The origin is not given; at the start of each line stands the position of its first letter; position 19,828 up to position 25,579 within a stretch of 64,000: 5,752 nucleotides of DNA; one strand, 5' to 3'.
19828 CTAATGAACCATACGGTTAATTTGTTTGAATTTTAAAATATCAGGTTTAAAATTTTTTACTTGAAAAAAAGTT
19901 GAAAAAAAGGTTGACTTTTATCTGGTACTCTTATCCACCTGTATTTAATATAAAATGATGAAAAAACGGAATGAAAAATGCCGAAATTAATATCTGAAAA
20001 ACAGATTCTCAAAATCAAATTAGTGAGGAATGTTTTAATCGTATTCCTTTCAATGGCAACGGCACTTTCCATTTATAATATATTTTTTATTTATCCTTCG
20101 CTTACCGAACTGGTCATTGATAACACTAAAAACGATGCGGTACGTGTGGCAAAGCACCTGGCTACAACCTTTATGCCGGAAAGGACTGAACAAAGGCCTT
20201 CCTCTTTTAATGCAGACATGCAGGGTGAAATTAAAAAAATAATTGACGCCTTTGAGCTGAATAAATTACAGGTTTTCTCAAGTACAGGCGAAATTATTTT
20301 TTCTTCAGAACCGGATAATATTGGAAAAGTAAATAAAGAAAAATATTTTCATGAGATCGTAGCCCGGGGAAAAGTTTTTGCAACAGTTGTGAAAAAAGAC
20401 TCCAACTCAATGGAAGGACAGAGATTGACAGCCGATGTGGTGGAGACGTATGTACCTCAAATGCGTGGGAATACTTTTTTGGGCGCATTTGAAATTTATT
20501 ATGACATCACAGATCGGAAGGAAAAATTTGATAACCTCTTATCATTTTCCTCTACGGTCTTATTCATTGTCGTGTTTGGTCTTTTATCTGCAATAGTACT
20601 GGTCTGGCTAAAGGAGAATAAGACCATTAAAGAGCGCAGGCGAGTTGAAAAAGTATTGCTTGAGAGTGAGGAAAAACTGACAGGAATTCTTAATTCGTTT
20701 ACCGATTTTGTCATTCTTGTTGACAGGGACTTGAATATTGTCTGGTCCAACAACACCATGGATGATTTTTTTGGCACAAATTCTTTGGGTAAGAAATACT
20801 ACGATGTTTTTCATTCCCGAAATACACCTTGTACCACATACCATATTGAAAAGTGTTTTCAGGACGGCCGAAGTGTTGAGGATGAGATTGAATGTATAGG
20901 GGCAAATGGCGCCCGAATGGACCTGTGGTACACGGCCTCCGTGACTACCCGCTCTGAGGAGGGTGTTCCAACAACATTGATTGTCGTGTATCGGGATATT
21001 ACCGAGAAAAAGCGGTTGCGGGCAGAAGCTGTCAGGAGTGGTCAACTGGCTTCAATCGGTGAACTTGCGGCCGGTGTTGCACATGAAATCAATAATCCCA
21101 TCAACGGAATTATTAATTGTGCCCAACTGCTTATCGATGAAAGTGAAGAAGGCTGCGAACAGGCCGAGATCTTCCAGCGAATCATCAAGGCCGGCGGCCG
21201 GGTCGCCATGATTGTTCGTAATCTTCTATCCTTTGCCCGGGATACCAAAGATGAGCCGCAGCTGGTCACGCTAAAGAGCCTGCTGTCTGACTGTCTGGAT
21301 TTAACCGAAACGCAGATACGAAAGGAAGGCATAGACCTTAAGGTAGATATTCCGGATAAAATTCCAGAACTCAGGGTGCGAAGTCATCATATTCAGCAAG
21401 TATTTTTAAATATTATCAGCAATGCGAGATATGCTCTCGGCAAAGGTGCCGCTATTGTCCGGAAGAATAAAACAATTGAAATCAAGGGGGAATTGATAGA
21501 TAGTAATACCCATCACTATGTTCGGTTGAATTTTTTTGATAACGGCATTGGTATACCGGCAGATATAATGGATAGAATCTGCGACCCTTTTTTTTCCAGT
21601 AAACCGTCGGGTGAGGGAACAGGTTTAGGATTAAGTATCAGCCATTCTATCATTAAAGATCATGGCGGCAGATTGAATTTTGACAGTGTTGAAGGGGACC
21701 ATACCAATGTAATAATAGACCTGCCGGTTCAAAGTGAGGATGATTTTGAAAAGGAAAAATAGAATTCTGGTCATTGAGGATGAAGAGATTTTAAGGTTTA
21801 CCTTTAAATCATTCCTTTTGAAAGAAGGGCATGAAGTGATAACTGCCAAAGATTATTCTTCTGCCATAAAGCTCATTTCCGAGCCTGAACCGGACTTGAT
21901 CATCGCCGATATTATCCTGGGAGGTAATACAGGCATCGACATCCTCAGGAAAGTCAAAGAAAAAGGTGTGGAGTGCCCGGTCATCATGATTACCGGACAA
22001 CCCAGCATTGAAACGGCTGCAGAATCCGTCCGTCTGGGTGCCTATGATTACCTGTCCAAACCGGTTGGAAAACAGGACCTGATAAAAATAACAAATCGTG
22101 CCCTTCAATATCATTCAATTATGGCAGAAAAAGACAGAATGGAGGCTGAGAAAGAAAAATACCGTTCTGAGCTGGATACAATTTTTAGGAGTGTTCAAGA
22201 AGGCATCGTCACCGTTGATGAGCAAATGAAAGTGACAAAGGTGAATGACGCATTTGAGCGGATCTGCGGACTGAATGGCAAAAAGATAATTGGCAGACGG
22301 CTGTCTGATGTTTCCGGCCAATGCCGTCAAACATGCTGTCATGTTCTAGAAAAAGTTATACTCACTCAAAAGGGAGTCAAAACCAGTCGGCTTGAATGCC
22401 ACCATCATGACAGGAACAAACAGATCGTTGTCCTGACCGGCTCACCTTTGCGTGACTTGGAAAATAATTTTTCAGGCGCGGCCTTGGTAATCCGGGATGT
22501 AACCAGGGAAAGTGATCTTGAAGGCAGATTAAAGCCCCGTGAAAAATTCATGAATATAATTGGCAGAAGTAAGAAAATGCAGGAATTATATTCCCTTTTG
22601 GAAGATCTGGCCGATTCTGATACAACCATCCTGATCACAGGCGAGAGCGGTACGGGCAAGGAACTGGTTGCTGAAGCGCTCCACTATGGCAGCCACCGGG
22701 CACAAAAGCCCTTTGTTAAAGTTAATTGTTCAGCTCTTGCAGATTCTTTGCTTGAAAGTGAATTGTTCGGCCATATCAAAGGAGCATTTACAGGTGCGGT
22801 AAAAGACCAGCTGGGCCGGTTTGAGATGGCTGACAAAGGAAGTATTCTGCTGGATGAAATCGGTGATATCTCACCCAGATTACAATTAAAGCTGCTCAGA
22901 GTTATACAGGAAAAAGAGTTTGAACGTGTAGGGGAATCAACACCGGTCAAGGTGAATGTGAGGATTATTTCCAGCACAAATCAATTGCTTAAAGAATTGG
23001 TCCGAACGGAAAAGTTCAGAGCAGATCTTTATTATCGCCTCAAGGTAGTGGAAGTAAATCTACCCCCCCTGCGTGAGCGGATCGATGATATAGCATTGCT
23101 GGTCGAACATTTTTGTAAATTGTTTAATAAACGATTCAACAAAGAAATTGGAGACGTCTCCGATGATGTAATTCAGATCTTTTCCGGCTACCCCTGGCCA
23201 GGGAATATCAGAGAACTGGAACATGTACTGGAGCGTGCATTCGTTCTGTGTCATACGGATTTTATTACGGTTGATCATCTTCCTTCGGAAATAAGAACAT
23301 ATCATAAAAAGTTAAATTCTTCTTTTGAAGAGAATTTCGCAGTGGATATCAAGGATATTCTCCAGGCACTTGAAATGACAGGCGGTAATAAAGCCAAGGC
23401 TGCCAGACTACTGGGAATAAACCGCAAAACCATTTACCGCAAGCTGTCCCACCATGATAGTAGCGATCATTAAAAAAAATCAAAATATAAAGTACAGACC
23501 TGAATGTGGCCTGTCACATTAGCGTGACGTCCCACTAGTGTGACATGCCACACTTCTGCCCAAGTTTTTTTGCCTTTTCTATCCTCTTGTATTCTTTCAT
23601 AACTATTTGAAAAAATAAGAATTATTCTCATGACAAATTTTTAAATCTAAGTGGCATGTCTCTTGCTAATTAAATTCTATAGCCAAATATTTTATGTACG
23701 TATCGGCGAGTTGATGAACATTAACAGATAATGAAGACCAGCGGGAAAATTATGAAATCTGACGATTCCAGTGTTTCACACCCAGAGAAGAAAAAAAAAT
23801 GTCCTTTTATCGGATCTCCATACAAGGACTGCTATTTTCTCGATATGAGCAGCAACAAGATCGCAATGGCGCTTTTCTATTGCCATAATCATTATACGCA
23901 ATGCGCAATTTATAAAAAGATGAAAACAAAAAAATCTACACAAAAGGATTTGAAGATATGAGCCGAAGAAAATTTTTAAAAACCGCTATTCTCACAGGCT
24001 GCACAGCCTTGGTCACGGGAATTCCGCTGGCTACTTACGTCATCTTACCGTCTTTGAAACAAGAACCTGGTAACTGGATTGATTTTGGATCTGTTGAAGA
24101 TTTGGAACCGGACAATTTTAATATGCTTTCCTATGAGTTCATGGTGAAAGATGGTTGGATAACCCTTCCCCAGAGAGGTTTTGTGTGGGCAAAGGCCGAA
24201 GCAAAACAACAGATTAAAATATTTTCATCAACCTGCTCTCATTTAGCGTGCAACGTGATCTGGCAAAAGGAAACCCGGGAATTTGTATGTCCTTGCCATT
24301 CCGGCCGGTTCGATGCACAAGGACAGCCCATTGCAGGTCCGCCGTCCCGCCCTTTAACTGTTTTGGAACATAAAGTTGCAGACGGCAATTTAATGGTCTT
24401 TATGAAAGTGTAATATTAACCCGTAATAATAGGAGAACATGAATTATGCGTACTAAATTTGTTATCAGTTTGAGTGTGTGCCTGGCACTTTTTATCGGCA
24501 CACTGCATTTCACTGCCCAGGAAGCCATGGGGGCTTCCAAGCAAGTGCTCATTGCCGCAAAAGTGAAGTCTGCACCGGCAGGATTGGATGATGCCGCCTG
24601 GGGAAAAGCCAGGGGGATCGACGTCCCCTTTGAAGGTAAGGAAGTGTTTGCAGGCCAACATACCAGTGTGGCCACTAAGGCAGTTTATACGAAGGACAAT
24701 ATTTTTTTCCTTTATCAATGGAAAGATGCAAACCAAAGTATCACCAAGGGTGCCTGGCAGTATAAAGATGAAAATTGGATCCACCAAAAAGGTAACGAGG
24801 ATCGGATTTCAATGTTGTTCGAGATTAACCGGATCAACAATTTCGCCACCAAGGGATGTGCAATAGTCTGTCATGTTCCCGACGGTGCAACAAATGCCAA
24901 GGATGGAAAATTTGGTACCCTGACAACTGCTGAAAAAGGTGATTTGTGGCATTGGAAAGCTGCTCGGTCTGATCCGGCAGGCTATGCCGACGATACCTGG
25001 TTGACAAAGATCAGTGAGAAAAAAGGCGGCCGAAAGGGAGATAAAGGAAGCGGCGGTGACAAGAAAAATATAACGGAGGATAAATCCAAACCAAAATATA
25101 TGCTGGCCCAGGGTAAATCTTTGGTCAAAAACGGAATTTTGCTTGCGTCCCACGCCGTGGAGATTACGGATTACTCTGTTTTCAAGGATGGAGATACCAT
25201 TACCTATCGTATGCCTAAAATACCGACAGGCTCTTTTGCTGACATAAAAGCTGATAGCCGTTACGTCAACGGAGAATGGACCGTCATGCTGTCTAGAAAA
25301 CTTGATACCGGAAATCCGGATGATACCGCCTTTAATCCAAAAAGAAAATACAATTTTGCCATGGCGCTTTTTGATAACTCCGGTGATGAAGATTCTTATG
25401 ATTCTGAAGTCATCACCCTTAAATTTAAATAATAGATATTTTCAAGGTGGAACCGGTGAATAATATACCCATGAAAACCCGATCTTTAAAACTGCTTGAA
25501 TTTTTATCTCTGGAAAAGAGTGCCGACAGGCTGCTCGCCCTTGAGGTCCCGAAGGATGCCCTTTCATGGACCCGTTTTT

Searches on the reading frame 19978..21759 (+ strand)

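Call 36: search_protein_families(library=pfam, proteins=[window:19978-21759:+], max_evalue=0.000001)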
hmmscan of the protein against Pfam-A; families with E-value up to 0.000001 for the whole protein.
window:19978-21759:+ (594 aa): 4 families
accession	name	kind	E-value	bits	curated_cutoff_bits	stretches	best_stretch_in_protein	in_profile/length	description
PF02518.31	HATPase_c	-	7.1e-20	72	26.4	1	470-585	4-110/111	Histidine kinase-, DNA gyrase B-, and HSP90-like ATPase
PF00512.31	HisKA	-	5.4e-14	52.4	26.9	1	361-421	3-62/66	His Kinase A (phospho-acceptor) domain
PF13426.13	PAS_9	-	1.2e-07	32.4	27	1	243-343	2-103/103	PAS domain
PF08448.16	PAS_4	-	5.6e-07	30.2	23.1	0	238-346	1-110/110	PAS fold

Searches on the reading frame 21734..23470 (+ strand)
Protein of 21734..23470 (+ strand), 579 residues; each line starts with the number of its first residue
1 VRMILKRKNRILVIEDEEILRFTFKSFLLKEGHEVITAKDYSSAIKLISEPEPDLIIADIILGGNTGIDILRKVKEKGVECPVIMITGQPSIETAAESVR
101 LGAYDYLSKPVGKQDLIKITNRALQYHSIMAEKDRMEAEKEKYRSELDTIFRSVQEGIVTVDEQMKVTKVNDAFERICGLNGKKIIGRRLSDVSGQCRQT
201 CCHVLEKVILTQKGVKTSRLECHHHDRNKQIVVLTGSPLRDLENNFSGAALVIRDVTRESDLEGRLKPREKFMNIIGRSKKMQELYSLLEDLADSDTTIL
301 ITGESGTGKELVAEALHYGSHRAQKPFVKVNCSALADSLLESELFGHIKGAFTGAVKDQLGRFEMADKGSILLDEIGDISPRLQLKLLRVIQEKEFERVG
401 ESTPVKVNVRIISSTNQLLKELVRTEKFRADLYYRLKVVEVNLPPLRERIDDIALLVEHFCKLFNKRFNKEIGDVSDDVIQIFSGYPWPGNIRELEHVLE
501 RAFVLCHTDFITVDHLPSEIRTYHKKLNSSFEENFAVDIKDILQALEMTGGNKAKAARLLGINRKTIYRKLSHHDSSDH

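Call 37: search_protein_families(library=pfam, proteins=[window:21734-23470:+], max_evalue=0.000001)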
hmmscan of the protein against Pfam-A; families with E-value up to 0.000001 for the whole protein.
window:21734-23470:+ (579 aa): 10 families
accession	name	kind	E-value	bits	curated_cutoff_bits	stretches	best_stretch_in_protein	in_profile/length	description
PF00158.32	Sigma54_activat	-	5.4e-68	228.4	20.2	1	275-441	1-167/168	Sigma-54 interaction domain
PF25601.1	AAA_lid_14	-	1.6e-26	92.4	27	1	447-526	1-80/87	AAA+ ATPase lid domain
PF00072.30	Response_reg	-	8.7e-25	87.5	30.2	1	11-119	1-109/111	Response regulator receiver domain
PF14532.12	Sigma54_activ_2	-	1.5e-20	74.2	25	1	276-446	1-138/138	Sigma-54 interaction domain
PF08448.16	PAS_4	-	8.6e-13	48.9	23.1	1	151-259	1-108/110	PAS fold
PF13426.13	PAS_9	-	1.1e-12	48.5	27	1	156-257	2-102/103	PAS domain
PF02954.25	HTH_8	-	8e-12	45.1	22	1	542-571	10-39/42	Bacterial regulatory protein, Fis family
PF00989.32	PAS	-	7.1e-09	36.1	22.6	1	146-256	2-113/113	PAS fold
PF13596.12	PAS_10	-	1.9e-07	32.1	22.1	1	147-257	1-106/106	PAS domain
PF13188.13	PAS_8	-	6.7e-07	29.4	21.8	0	148-198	4-55/65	PAS domain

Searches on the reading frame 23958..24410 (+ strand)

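Call 37: search_protein_families(library=pfam, proteins=[window:23958-24410:+], max_evalue=0.000001)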
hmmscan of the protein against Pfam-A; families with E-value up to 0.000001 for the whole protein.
window:23958-24410:+ (151 aa): 1 family
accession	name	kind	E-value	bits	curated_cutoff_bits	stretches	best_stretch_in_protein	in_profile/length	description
PF00355.32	Rieske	-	1.9e-09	37.7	20.3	1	74-134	26-85/88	Rieske [2Fe-2S] domain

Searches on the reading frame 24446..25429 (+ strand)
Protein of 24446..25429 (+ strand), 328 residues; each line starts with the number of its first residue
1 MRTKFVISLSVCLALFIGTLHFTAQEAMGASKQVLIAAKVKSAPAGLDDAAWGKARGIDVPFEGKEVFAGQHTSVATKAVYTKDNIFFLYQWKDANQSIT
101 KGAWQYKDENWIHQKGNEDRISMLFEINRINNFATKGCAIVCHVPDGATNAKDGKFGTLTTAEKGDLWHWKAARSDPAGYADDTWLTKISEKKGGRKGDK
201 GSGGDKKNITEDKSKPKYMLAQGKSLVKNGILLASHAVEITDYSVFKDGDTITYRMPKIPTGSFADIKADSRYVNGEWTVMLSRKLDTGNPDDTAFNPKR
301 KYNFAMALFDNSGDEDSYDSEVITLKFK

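Call 37: search_protein_families(library=pfam, proteins=[window:24446-25429:+], max_evalue=0.000001)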
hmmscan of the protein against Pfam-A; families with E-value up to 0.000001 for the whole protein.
window:24446-25429:+ (328 aa): 1 family
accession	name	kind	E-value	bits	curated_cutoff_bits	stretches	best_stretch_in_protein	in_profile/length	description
PF09459.16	EB_dh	-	1e-52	180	33.3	1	50-318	2-233/236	Ethylbenzene dehydrogenase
